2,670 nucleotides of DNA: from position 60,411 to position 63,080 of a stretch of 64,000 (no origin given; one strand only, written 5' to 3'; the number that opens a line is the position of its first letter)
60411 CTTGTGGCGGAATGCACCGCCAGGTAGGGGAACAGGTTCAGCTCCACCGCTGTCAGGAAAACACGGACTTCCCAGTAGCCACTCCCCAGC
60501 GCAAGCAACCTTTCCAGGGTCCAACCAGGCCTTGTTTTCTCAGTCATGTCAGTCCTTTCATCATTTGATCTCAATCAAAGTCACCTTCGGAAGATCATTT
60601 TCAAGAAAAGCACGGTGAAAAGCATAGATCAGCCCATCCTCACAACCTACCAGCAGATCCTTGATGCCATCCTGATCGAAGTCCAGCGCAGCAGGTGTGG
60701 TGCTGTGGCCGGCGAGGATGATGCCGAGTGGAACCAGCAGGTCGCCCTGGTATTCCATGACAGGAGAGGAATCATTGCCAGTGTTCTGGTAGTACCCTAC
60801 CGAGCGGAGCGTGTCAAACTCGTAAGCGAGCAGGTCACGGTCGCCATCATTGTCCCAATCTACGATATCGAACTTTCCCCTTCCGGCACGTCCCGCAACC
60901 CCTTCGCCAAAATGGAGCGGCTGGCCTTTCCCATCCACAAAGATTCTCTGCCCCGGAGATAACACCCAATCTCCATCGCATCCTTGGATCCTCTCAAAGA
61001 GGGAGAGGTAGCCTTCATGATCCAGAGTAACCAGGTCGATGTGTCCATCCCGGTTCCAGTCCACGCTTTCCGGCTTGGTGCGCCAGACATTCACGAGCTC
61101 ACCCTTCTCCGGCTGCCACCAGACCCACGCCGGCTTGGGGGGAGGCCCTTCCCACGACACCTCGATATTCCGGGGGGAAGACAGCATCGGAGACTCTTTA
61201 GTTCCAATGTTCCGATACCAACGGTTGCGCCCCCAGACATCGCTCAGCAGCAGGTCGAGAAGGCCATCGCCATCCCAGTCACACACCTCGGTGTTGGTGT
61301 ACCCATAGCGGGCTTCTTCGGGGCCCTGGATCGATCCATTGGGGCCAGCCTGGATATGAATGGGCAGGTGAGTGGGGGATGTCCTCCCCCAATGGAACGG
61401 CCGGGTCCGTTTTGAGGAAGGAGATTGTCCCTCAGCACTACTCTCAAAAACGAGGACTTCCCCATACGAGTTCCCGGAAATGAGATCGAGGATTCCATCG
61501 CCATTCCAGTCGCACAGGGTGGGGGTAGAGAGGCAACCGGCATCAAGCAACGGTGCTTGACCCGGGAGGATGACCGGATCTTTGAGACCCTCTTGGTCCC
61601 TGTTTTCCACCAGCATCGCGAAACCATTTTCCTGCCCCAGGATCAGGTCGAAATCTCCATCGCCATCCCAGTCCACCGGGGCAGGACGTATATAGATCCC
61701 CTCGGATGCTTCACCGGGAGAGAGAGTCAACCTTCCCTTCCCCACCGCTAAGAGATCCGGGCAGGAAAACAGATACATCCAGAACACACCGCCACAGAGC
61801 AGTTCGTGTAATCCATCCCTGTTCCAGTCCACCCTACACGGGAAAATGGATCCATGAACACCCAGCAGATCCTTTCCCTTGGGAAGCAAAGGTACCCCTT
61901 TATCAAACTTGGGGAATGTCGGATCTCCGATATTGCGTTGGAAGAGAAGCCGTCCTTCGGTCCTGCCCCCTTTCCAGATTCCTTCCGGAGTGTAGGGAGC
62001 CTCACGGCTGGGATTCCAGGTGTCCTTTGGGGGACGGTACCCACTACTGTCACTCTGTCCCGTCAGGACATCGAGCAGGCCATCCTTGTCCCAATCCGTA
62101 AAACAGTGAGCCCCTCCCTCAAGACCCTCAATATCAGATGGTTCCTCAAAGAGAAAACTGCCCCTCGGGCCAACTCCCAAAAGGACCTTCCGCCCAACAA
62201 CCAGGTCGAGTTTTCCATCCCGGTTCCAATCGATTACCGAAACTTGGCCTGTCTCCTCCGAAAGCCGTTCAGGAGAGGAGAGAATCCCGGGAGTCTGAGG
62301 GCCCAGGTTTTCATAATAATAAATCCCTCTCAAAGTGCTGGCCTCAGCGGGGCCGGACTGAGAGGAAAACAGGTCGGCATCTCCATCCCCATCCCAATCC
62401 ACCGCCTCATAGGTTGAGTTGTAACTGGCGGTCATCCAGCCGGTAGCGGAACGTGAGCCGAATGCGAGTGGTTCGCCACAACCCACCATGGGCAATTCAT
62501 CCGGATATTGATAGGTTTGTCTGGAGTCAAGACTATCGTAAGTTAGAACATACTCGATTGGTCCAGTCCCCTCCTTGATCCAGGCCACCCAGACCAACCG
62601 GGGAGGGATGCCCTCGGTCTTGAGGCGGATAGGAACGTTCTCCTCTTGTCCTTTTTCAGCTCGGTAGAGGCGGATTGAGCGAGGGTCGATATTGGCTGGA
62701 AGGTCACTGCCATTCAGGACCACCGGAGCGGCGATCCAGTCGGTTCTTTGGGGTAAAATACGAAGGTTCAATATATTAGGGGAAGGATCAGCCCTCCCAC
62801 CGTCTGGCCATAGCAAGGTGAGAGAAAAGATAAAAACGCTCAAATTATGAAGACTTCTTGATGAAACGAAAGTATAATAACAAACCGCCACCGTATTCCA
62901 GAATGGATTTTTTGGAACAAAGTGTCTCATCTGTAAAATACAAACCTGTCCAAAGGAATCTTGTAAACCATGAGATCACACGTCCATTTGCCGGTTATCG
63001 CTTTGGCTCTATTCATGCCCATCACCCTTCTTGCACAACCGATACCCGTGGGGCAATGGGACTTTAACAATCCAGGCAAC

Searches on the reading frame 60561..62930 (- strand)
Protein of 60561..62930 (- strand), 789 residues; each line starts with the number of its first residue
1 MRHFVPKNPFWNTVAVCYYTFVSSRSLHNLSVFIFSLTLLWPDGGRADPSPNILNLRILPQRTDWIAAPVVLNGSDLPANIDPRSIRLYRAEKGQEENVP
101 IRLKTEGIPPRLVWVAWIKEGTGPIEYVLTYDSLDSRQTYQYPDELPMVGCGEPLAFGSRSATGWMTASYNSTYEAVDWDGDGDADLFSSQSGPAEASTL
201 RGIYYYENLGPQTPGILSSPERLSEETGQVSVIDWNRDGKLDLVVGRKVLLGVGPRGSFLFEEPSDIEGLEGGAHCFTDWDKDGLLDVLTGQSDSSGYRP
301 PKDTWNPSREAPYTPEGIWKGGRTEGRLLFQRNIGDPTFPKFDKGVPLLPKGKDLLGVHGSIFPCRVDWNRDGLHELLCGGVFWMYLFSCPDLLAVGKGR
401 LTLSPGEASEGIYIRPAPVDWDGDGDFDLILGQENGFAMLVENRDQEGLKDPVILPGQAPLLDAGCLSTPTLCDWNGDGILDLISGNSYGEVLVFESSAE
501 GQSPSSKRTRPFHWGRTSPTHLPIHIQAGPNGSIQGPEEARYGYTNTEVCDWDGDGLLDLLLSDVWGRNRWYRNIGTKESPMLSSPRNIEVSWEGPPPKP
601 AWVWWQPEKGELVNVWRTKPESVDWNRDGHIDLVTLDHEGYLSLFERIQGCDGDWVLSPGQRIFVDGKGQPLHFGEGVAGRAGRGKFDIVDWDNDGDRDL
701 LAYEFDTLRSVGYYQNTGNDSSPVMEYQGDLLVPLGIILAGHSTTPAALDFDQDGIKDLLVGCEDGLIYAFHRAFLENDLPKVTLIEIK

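Call 62: search_protein_families(library=pfam, proteins=[window:60561-62930:-], max_evalue=0.00001)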
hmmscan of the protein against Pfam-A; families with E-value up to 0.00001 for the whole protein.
window:60561-62930:- (789 aa): 2 families
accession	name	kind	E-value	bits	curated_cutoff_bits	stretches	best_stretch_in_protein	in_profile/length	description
PF13517.12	FG-GAP_3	-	1.5e-32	112.4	26.9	2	178-245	1-61/61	FG-GAP-like repeat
PF01839.29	FG-GAP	-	2.2e-08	34.2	22.1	0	745-762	4-21/37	FG-GAP repeat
